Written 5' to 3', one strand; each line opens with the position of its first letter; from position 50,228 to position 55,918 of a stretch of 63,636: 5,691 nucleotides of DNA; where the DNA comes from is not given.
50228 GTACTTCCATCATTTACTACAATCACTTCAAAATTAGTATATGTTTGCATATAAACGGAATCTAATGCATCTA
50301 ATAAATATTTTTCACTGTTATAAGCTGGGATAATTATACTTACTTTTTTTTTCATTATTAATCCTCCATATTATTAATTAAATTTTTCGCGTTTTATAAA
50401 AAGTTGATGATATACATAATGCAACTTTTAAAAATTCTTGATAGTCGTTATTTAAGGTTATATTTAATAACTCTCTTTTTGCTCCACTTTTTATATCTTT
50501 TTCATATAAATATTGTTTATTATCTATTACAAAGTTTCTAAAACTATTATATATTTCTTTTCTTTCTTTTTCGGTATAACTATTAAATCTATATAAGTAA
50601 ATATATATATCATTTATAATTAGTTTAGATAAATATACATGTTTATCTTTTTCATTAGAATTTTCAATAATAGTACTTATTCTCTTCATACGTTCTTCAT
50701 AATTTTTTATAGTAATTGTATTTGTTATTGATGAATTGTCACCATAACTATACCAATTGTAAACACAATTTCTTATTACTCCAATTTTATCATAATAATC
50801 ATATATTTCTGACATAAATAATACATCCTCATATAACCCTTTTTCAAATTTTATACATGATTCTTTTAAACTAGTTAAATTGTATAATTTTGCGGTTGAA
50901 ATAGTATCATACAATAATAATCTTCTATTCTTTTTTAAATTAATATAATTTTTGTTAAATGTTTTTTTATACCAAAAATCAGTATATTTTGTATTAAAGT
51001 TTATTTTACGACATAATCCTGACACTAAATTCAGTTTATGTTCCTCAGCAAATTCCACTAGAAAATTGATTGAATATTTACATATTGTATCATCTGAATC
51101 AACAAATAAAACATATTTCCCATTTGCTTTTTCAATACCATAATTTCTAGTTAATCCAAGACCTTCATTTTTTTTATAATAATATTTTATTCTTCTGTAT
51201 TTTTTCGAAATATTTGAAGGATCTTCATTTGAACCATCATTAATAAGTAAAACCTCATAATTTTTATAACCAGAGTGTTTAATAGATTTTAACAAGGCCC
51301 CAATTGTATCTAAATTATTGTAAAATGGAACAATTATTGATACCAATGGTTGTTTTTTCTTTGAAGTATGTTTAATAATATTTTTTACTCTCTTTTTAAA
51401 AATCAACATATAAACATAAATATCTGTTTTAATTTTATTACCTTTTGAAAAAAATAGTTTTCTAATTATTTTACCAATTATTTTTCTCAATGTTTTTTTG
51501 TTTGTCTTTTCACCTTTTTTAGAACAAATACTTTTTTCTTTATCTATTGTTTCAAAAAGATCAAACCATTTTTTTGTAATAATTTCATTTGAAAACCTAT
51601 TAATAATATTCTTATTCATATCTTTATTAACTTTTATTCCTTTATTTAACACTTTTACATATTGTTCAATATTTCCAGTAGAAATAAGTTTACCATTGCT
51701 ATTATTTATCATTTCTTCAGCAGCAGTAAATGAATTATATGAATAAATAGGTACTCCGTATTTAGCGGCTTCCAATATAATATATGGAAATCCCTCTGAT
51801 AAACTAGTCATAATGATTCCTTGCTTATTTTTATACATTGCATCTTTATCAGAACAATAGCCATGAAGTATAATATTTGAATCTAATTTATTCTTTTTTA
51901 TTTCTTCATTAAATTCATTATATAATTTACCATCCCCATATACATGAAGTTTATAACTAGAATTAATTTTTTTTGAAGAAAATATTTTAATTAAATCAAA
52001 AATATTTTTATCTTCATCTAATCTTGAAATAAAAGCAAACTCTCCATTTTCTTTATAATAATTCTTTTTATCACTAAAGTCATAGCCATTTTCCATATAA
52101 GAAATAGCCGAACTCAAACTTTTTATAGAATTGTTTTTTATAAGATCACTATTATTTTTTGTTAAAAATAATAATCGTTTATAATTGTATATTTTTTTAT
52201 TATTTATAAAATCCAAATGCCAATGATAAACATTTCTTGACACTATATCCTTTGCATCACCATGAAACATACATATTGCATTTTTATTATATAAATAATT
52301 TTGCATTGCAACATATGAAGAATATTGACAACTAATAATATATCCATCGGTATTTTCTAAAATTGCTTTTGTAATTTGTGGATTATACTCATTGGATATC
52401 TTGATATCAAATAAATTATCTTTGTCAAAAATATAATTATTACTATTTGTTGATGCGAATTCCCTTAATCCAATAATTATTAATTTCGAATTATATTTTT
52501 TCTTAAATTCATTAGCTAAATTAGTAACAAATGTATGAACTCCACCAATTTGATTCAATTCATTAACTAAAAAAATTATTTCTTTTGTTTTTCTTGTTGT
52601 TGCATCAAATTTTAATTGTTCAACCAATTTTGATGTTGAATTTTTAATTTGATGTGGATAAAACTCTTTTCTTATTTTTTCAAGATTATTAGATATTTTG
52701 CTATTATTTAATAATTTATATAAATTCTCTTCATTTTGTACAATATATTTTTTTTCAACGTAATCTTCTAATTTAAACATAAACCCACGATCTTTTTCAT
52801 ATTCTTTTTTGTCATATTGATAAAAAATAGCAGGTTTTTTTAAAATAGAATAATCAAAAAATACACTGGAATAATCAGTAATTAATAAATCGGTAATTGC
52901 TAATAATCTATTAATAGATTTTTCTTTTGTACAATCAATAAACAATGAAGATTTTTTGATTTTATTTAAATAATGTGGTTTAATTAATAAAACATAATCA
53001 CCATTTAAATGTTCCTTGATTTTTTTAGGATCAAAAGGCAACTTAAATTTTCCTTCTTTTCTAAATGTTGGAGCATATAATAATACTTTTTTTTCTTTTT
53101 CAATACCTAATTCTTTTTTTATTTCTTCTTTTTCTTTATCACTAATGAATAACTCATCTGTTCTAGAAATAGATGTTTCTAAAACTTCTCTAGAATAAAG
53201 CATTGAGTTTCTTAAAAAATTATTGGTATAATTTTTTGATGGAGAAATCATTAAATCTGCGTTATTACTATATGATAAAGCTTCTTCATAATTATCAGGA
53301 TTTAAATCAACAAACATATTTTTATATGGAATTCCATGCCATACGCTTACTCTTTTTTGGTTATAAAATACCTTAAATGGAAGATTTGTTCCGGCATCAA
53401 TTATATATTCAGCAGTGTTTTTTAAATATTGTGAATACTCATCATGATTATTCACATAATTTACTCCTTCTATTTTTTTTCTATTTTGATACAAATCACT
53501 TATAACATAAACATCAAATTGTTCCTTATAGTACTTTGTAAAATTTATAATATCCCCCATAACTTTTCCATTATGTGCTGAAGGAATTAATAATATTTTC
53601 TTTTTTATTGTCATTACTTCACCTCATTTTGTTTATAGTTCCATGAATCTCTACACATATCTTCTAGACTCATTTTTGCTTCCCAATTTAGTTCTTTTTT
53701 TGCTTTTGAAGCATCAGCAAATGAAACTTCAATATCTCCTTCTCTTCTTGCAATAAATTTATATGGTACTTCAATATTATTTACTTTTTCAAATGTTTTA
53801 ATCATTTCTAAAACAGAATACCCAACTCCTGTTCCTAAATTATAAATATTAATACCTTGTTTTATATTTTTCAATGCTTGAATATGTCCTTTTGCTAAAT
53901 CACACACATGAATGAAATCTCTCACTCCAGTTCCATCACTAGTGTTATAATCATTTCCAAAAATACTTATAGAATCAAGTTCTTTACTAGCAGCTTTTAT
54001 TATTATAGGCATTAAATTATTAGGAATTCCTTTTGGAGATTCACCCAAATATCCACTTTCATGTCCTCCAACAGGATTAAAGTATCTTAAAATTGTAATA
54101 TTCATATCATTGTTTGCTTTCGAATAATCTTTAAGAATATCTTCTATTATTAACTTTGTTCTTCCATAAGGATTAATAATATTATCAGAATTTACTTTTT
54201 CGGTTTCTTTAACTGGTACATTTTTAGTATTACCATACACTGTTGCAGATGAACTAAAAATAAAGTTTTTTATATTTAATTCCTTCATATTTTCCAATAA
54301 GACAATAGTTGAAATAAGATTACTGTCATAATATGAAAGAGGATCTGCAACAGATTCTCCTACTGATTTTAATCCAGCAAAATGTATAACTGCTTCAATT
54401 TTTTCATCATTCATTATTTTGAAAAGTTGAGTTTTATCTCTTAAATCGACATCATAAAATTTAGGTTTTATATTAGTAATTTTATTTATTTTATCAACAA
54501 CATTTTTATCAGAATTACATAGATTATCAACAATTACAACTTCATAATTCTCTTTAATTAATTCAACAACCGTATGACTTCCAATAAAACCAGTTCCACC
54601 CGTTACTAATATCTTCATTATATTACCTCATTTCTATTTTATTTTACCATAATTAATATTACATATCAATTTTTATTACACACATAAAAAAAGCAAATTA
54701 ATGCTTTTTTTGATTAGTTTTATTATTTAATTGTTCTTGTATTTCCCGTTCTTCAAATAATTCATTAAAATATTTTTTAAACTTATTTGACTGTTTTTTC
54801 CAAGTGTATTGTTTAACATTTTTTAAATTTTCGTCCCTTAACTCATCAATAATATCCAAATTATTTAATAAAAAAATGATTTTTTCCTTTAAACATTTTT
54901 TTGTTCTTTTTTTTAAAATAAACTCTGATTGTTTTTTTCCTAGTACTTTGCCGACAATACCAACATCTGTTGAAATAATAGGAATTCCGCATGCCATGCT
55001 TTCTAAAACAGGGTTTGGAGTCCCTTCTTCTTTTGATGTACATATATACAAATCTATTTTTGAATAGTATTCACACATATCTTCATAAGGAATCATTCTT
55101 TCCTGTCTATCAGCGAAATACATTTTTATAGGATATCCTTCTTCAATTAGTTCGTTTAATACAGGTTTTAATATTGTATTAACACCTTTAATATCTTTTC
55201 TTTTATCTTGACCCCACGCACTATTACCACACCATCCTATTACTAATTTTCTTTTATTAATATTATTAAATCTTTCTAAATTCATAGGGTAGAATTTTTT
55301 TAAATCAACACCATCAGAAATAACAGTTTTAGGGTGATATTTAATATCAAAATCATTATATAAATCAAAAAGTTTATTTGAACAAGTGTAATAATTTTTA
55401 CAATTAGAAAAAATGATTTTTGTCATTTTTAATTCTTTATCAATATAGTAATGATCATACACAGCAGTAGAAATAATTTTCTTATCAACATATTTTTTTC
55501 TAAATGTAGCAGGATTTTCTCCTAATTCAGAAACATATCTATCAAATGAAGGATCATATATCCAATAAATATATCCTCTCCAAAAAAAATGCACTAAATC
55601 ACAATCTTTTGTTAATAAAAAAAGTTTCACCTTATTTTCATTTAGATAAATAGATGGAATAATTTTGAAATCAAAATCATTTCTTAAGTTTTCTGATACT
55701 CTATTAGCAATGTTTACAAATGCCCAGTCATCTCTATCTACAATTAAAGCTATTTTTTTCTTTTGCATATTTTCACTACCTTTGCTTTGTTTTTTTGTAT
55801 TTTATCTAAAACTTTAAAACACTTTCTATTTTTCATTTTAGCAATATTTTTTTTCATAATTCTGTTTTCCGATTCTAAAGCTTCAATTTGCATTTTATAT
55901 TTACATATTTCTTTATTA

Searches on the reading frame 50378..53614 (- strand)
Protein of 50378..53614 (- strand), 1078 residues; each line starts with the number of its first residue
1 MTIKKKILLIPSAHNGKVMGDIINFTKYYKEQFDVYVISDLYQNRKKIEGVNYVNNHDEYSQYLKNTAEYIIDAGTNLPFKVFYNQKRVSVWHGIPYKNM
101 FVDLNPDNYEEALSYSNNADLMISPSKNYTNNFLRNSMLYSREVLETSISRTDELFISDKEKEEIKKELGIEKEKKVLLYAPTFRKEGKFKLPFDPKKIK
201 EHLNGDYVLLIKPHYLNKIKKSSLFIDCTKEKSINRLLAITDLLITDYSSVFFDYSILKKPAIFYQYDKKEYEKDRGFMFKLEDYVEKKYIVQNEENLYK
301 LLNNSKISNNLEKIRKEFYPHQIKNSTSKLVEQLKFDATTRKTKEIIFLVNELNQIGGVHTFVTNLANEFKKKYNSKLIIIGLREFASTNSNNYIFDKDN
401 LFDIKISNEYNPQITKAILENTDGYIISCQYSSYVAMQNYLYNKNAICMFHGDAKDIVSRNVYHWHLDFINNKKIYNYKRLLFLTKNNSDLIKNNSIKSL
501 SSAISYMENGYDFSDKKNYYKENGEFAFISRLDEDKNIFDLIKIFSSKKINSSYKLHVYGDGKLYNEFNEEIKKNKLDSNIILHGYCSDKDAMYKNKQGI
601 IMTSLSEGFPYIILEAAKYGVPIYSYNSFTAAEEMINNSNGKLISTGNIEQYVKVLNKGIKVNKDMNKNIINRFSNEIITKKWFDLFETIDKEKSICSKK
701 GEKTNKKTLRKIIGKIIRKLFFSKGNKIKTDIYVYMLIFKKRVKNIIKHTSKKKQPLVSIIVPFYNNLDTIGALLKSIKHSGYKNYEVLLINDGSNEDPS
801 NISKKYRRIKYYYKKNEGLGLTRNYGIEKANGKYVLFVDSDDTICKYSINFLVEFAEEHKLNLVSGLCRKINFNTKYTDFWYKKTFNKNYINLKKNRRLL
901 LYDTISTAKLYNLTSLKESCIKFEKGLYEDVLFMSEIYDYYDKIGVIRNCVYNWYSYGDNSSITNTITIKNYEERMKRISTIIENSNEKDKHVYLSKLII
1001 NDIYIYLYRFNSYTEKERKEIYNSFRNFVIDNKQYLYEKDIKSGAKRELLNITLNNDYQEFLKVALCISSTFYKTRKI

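Call 35: search_protein_families(library=pfam, proteins=[window:50378-53614:-], max_evalue=0.001)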
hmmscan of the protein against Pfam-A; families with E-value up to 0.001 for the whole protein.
window:50378-53614:- (1078 aa): 5 families
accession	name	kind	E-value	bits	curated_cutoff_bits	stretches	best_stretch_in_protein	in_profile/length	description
PF04464.20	Glyphos_transf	-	2.5e-57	195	22.1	1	27-333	39-364/367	CDP-Glycerol:Poly(glycerophosphate) glycerophosphotransferase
PF00535.33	Glycos_transf_2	-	4.9e-27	95.3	23.3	1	759-916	1-164/168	Glycosyl transferase family 2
PF00534.26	Glycos_transf_1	-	1.1e-24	87.4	26.4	1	515-670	7-165/172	Glycosyl transferases group 1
PF13692.12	Glyco_trans_1_4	-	1.1e-16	61.8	27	1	526-656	4-136/142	Glycosyl transferases group 1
PF13641.12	Glyco_tranf_2_3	-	3e-07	31.1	27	1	756-892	2-146/230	Glycosyltransferase like family 2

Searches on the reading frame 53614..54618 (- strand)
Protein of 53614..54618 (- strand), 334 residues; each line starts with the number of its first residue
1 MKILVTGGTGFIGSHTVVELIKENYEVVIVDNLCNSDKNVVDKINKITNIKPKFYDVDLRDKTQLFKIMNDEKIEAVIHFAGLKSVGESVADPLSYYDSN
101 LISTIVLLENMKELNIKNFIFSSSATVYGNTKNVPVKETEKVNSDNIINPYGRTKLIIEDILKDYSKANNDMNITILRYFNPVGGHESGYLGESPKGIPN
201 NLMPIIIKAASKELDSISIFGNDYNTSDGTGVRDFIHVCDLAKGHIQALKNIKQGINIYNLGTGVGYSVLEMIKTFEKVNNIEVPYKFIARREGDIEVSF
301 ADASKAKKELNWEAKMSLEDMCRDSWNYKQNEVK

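Call 35: search_protein_families(library=pfam, proteins=[window:53614-54618:-], max_evalue=0.001)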
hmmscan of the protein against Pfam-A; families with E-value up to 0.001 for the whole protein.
window:53614-54618:- (334 aa): 10 families
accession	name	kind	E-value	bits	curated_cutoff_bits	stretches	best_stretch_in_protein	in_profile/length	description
PF16363.11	GDP_Man_Dehyd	-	1.9e-61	208.8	27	1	4-324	1-331/332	GDP-mannose 4,6 dehydratase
PF01370.27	Epimerase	-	4.3e-59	200.3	20.9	1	3-262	1-240/240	NAD dependent epimerase/dehydratase family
PF01073.25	3Beta_HSD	-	4.8e-19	68.9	22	1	4-171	1-163/280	3-beta hydroxysteroid dehydrogenase/isomerase family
PF02719.21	Polysacc_synt_2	-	5e-15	55.9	20.2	1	3-184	1-173/293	Polysaccharide biosynthesis protein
PF07993.18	NAD_binding_4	-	1.2e-12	48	20.1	1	5-202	1-219/258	Male sterility protein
PF04321.23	RmlD_sub_bind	-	3.6e-11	43.1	27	1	1-167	1-141/287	RmlD substrate binding domain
PF13460.12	NAD_binding_10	-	9.7e-08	32.5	27.2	1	7-179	1-143/184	NAD(P)H-binding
PF00106.31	adh_short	-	9.4e-07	28.9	26.6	1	3-83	3-87/195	short chain dehydrogenase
PF05368.20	NmrA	-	0.00013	22.1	27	0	2-126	4-109/298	NmrA-like family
PF08659.16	KR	-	0.0002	21.8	22.6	1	3-132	3-145/180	KR domain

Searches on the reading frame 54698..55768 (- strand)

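Call 38: search_protein_families(library=pfam, proteins=[window:54698-55768:-], max_evalue=0.001)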
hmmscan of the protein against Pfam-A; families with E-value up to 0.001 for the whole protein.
window:54698-55768:- (356 aa): 3 families
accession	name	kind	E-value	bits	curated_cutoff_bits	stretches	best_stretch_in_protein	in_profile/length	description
PF00534.26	Glycos_transf_1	-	1.8e-15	57.3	26.4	1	226-304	81-159/172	Glycosyl transferases group 1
PF13692.12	Glyco_trans_1_4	-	4.6e-14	53.3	27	1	229-303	68-142/142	Glycosyl transferases group 1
PF13524.12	Glyco_trans_1_2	-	0.00084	19.7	25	0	220-324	29-136/144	Glycosyl transferase-like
